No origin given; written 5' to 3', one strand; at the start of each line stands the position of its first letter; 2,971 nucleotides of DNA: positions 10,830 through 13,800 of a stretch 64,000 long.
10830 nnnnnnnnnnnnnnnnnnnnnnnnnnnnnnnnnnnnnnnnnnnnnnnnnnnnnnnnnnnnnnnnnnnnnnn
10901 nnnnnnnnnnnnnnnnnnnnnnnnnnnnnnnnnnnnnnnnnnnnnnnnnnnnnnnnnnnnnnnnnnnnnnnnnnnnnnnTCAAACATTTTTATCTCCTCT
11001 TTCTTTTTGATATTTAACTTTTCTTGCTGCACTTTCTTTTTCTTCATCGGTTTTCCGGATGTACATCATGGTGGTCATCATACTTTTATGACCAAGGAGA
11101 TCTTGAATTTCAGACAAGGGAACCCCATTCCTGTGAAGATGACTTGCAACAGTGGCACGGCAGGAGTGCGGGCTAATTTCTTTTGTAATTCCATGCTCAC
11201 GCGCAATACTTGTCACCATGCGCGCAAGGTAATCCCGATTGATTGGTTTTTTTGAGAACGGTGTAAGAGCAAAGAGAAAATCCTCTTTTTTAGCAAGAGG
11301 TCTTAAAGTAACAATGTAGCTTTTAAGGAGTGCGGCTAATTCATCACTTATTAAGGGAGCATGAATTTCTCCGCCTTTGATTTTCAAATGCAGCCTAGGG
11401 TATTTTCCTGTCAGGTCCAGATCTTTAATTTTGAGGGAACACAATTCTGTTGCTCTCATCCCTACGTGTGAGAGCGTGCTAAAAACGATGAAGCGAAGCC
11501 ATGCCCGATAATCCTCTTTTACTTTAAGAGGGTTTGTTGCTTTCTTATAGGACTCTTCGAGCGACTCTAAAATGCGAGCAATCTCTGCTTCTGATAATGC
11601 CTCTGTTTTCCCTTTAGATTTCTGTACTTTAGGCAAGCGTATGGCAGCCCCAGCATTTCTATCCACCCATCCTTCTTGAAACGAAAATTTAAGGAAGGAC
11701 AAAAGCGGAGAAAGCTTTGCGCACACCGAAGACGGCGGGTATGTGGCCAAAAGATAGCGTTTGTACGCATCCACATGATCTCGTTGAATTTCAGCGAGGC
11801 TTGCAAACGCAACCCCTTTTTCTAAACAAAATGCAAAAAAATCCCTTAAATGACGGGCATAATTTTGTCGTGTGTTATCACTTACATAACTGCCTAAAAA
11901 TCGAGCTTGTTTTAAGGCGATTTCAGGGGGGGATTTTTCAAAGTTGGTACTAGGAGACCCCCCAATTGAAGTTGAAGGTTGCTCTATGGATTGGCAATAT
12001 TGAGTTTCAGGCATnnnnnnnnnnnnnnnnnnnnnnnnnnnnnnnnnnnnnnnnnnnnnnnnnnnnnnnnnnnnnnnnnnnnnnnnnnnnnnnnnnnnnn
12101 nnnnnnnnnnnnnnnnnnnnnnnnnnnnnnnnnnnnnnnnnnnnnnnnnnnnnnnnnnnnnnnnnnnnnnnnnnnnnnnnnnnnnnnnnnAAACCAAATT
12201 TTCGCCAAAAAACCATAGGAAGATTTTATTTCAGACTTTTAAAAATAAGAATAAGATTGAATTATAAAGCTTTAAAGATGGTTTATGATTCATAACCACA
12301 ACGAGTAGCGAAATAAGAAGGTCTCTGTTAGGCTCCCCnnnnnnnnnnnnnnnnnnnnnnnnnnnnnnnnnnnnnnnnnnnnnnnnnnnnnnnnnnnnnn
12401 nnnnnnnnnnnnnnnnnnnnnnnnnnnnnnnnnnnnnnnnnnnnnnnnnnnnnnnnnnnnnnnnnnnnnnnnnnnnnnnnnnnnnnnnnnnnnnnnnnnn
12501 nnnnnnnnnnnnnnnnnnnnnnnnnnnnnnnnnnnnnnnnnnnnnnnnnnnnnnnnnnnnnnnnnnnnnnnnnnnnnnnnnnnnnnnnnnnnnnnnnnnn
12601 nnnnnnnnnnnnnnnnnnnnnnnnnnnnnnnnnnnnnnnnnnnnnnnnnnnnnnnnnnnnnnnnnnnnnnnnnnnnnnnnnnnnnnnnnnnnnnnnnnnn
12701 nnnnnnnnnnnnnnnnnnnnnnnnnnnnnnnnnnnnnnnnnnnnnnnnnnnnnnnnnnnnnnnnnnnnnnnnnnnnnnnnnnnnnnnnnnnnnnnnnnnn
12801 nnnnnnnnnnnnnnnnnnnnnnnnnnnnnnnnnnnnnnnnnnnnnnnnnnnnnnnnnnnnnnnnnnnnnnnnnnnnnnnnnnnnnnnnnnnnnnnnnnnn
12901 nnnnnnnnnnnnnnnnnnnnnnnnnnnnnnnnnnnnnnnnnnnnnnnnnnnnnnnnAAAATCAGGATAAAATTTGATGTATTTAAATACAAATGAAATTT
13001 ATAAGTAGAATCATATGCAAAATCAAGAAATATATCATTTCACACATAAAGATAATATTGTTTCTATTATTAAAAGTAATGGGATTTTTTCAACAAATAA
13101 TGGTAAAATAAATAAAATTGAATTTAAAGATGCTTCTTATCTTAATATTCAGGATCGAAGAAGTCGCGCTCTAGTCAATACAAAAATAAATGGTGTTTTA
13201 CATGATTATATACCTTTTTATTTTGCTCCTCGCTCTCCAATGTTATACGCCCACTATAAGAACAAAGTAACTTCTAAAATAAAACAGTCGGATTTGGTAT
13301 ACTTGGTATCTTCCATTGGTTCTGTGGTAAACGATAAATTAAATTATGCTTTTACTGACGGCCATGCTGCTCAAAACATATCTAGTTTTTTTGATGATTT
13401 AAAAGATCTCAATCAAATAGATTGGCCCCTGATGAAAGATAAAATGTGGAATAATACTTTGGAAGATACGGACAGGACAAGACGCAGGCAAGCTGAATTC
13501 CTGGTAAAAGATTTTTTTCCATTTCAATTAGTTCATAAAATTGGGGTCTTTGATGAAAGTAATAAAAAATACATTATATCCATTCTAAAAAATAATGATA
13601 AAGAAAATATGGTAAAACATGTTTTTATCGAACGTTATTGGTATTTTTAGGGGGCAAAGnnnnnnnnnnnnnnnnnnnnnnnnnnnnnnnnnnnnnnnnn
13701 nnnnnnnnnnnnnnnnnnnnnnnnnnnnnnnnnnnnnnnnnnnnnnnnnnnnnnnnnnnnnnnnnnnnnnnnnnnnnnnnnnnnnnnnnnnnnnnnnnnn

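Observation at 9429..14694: Integrase-anchored islet carrying DarT-DarG plus MobC-like and HTH-type accessory genes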

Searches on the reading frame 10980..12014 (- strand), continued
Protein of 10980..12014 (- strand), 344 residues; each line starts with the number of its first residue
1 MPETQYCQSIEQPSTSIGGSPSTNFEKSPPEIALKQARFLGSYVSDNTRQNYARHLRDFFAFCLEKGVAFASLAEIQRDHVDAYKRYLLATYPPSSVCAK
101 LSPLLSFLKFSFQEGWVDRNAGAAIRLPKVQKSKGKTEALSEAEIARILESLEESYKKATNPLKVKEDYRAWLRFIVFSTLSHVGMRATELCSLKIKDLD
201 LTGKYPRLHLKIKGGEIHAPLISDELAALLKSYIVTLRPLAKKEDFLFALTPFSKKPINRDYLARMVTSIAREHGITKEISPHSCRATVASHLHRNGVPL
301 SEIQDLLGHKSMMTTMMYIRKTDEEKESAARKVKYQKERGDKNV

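Call 38: search_solved_structures(query=window:10980-12014:-, show_alignments=2, max_evalue=0.001)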
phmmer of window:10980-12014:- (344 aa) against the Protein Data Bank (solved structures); distinct sequences matched with E-value up to 0.001: 8.
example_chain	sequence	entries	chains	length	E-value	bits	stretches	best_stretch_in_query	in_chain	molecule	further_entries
5hxy_A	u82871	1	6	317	5e-17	65.5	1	175-324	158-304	Tyrosine recombinase XerA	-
4a8e_A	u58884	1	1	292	1.3e-13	54.3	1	104-335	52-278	PROBABLE TYROSINE RECOMBINASE XERC-LIKE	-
9i5v_14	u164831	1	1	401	2.3e-12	50.1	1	43-324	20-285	Ribosome-associated translation inhibitor RaiA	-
1a0p_A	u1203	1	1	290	9.4e-12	48.1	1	37-323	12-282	SITE-SPECIFIC RECOMBINASE XERD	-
5jjv_A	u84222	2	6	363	1.7e-10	44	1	143-330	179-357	Tyrosine recombinase XerH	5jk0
5dcf_A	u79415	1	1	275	2.3e-07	33.7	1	178-324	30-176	Tyrosine recombinase XerD,DNA translocase FtsK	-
2a3v_A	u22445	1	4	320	6.6e-06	28.9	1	257-323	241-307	site-specific recombinase IntI4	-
3nkh_A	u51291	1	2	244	2.2e-05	27.2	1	248-327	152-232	Integrase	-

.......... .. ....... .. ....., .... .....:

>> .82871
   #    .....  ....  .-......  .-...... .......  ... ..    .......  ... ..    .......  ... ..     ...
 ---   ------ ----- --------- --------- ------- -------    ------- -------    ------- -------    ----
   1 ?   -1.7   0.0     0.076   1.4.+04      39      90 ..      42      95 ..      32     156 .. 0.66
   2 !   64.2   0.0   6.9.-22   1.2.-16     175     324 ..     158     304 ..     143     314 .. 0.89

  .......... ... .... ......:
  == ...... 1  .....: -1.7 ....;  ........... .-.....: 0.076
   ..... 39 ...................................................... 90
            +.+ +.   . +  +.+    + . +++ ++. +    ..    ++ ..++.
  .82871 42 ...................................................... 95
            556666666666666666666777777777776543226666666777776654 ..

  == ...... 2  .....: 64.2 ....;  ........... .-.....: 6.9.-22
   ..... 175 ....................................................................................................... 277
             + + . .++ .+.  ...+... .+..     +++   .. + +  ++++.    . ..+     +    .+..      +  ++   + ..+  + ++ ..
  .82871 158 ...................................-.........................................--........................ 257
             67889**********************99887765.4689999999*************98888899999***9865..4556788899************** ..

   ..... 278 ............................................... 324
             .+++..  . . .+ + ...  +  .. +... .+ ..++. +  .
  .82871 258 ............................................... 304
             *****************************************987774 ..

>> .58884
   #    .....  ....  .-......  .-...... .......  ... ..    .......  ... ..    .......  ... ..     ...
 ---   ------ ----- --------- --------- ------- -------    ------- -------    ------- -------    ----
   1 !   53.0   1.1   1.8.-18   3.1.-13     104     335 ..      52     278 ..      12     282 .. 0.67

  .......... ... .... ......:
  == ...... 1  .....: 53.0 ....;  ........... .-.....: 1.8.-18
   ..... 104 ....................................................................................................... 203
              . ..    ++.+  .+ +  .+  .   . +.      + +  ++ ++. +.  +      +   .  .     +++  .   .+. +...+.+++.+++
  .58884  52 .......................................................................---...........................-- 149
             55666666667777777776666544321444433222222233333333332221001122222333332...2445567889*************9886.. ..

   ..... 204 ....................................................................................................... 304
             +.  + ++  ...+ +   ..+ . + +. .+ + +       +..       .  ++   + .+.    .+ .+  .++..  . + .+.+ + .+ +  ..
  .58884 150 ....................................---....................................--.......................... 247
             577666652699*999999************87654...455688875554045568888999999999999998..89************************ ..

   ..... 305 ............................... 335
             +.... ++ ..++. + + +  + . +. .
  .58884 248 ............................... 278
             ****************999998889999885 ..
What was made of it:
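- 10980..12014 (-): Xer-like tyrosine recombinase (344 aa). The best PDB matches are XerA 5hxy/4a8e, XerD 1a0p and XerH 5jjv (call 38).
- On Xer-type recombinase with cognate dif-like site: PDB XerH only E 1.7e-10 (call 38).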

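Call 59: search_protein_families(library=pfam, proteins=[L014:3759-4298:-, L014:2669-3754:-, L019:8290-8883:-, L019:7517-8293:-], max_evalue=1)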
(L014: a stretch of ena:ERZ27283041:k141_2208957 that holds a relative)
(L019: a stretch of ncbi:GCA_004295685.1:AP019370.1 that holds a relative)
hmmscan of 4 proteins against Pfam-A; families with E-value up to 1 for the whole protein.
L014:3759-4298:- (179 aa): 2 families
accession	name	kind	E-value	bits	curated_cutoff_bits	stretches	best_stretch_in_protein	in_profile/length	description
PF14280.11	DUF4365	-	1.2e-14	55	24.3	1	11-166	2-136/139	Domain of unknown function (DUF4365)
PF15206.11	FAM209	-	0.16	12.1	27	1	91-146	11-65/149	FAM209 family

L014:2669-3754:- (361 aa): 3 families
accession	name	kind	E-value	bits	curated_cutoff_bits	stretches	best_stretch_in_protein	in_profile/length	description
PF10615.14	DUF2470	-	0.0081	17.1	22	1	79-116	33-76/77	Domain of unknown function (DUF2470)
PF09480.15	PrgH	-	0.086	12.5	25.8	1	64-125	234-295/373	Type III secretion system protein PrgH-EprH (PrgH)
PF18426.6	Tli4_C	-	0.14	12.8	25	1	71-187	23-127/161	Tle cognate immunity protein 4 C-terminal domain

L019:8290-8883:- (197 aa): 1 family
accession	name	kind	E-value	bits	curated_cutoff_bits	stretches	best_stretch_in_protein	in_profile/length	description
PF13274.11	SocA_Panacea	-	7.2e-13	49.9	25.7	1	32-127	1-113/113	Antitoxin SocA-like, Panacea domain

L019:7517-8293:- (258 aa): 1 family
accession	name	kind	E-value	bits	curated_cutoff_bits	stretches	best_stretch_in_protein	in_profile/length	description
PF02661.23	Fic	-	6.9e-13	49.7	24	1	86-186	5-91/93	Fic/DOC family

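Call 73: search_protein_families(library=padloc, proteins=[L019:8290-8883:-, L019:7517-8293:-, L003:2445-3458:-], max_evalue=0.001)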
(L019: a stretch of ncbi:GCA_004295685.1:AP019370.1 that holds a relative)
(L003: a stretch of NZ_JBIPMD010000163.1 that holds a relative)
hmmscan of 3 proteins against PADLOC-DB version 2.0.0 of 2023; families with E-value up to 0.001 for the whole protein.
L019:8290-8883:- (197 aa): 0 families

L019:7517-8293:- (258 aa): 7 families
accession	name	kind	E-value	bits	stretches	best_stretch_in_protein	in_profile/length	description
PDLC04839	PDC-S04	-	8.4e-12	43.2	1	124-218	95-188/205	-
PDLC04840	PDC-S04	-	6.2e-10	37.2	1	122-215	110-198/227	-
PDLC03963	SoFic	-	1e-09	36.2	1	82-193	117-217/361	-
PDLC04836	PDC-S04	-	1.1e-08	32.6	1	121-218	128-214/244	-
PDLC04838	PDC-S04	-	1.9e-08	32.4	1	103-217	82-187/209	-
PDLC04837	PDC-S04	-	8.4e-07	26.5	1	87-218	89-210/234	-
PDLC04841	PDC-S04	-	0.00012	19.8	1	152-217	193-254/292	-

L003:2445-3458:- (337 aa): 16 families
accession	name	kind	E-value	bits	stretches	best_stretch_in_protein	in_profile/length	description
PDLC04298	PDC-M02B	-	6.2e-21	72.7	2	5-157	15-174/380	-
PDLC04307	PDC-M02B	-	3.9e-18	63.7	1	5-336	12-368/373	-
PDLC04303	PDC-M02B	-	9e-14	49.2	1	65-322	79-369/383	-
PDLC04310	PDC-M02B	-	7.4e-13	45.9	2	160-305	194-343/394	-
PDLC04330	PDC-M02B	-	7.6e-13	46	1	6-317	14-350/375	-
PDLC04321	PDC-M02B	-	8.2e-12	42.9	1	6-155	16-173/383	-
PDLC04304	PDC-M02B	-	1e-11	42.6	1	6-159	16-174/383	-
PDLC04335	PDC-M02B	-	1.7e-09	35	1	4-304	6-333/364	-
PDLC04323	PDC-M02B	-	2.2e-09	34.4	1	8-169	17-185/374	-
PDLC04329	PDC-M02B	-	2.2e-09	34.4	1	9-155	12-165/377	-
PDLC04317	PDC-M02B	-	4.9e-08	30.2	1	87-320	104-352/396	-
PDLC04311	PDC-M02B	-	9.2e-08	29.4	0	5-153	9-163/384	-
PDLC04308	PDC-M02B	-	1.4e-07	28.6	0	166-307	206-356/391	-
PDLC04333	PDC-M02B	-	0.00011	19.2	1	6-153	15-171/379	-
PDLC04306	PDC-M02B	-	0.00029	18.4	0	90-177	7-95/279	-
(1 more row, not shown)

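Call 99: find_encoding_contigs(protein=P0028, flank=10000, max_places=3)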
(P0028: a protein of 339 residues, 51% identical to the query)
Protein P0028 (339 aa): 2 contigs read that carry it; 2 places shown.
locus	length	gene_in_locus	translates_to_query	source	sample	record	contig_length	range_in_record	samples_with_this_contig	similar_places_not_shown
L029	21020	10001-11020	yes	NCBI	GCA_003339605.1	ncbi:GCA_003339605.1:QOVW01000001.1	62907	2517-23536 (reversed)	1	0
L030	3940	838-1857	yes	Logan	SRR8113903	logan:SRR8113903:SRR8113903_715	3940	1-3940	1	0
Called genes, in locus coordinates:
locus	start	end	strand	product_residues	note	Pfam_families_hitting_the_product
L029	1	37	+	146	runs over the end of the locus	-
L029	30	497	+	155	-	-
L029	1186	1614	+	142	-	-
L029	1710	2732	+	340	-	-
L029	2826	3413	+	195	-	PF09618:Cas_Csy4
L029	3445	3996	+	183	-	-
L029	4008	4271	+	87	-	-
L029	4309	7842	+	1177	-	PF21384:Cas3_I-F_Cas2, PF18019:Cas3_HD (weak), PF22590:Cas3-like_C_2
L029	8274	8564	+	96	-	PF04014:MazE_antitoxin (weak)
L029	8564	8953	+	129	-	PF01850:PIN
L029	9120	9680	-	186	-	-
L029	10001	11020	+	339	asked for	PF00589:Phage_integrase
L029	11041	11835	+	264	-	-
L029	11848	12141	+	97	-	-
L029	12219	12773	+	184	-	-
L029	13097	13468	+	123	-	-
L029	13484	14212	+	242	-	PF00929:RNase_T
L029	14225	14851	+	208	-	-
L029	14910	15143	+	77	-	-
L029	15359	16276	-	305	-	-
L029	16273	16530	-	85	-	-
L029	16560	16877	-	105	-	-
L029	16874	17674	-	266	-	PF00142:Fer4_NifH (weak), PF01656:CbiA, PF02374:ArsA_ATPase (weak), PF06564:CBP_BcsQ (faint), PF09140:MipZ (weak), PF10609:ParA, PF13614:AAA_31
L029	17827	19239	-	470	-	PF03237:Terminase_6N, PF17289:Terminase_6C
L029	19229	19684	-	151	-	PF20901:Sf6_terminase (weak), PF13518:HTH_28 (weak)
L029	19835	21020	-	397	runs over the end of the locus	-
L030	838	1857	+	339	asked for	PF00589:Phage_integrase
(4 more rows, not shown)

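Call 100: search_protein_families(library=phrogs, proteins=[window:10980-12014:-, L014:7799-8179:+], max_evalue=0.001)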
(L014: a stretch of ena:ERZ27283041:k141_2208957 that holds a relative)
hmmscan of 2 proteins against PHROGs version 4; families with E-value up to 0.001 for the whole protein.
window:10980-12014:- (344 aa): 5 families
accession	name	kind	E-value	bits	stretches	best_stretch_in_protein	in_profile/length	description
phrog_1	-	integration and excision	4.9e-40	139.4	1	44-333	182-447/611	integrase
phrog_216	-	integration and excision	3.6e-36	125.8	1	104-336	22-239/301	integrase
phrog_7269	-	integration and excision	7e-07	30.1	1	262-327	12-75/89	integrase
phrog_7685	-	integration and excision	1.1e-06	29.4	1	271-334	172-236/240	integrase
phrog_23271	-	unknown function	0.00012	23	1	279-324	8-53/67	-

L014:7799-8179:+ (126 aa): 0 families

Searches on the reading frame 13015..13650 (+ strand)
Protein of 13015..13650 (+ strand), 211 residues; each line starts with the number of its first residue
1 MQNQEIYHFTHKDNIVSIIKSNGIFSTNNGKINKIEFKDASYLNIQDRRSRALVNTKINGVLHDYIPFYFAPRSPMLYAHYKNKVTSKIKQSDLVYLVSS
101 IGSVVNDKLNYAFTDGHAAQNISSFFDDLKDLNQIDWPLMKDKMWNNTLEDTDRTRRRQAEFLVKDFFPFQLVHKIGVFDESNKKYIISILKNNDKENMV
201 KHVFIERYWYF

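Call 4: search_protein_families(library=pfam, proteins=[window:13015-13650:+], max_evalue=0.01)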
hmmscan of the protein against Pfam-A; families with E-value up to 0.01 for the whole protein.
window:13015-13650:+ (211 aa): 1 family
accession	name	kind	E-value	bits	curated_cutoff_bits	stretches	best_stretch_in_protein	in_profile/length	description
PF14487.12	DarT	-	3.4e-56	190.6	22.5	1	7-211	1-201/201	ssDNA thymidine ADP-ribosyltransferase, DarT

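Call 5: search_protein_families(library=padloc, proteins=[window:13015-13650:+], max_evalue=0.01)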
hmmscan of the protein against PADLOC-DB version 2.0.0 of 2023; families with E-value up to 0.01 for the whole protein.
window:13015-13650:+ (211 aa): 1 family
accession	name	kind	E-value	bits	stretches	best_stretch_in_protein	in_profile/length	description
PDLC02991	DarT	-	6.5e-62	206.9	1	2-211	8-196/196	-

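Call 12: search_solved_structures(query=window:13015-13650:+, show_alignments=2)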
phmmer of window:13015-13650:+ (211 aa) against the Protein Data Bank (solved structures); distinct sequences matched with E-value up to 0.001: 3.
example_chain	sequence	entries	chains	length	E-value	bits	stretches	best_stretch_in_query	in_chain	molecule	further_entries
7omv_AAA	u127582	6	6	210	1.3e-35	126.4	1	5-211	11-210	DarT domain-containing protein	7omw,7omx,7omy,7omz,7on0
7yk3_A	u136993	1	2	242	7.2e-19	71.7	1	6-181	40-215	DNA ADP-ribosyl transferase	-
7omu_AAA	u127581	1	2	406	4.8e-06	29.8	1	4-142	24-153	Macro domain-containing protein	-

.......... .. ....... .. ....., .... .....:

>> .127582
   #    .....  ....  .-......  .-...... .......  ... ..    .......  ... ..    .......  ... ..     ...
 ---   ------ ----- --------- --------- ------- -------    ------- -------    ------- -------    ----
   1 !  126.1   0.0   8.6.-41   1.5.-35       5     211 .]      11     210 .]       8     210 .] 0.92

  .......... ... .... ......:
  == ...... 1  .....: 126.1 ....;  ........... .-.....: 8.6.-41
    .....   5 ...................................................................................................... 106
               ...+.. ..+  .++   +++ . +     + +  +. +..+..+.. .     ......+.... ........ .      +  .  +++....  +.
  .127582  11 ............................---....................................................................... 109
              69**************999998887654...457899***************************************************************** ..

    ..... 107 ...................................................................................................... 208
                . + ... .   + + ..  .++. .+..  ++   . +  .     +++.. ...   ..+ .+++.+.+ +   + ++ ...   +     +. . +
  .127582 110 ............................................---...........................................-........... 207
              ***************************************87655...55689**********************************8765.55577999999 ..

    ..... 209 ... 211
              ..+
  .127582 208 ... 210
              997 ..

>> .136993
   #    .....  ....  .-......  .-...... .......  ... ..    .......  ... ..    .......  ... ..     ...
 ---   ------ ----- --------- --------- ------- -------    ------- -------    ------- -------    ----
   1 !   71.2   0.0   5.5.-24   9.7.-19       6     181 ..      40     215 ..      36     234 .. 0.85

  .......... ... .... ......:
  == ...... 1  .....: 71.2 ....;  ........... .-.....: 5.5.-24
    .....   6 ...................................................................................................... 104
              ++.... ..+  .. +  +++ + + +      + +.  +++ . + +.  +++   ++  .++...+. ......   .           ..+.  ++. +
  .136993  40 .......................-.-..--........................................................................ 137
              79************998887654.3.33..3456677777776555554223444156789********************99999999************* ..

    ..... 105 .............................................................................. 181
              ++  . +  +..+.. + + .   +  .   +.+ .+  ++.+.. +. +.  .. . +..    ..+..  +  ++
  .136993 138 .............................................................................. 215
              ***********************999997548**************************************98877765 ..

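Call 37: search_protein_families(library=ncbifam, proteins=[window:13015-13650:+], max_evalue=0.01)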
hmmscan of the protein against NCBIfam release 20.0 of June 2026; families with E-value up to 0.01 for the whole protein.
window:13015-13650:+ (211 aa): 1 family
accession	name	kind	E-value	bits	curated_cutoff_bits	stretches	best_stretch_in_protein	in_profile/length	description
NF048013.1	toxin_DarT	equivalog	1.8e-63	214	150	1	6-211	1-204/204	type II toxin-antitoxin system toxin DNA ADP-ribosyl transferase DarT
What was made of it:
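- Checked: DarT, 13015-13650(+): PF14487 E 3.4e-56, PADLOC DarT 6.5e-62, NCBIfam toxin_DarT 214 bits against a cut-off of 150 (calls 4, 5, 37).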

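Call 100: search_protein_families(library=phrogs, proteins=[window:13015-13650:+], max_evalue=0.001)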
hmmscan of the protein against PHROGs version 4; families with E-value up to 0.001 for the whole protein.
window:13015-13650:+ (211 aa): 1 family
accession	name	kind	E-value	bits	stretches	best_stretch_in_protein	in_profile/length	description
phrog_32804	-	unknown function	2.6e-19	70.5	1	4-204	10-209/448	-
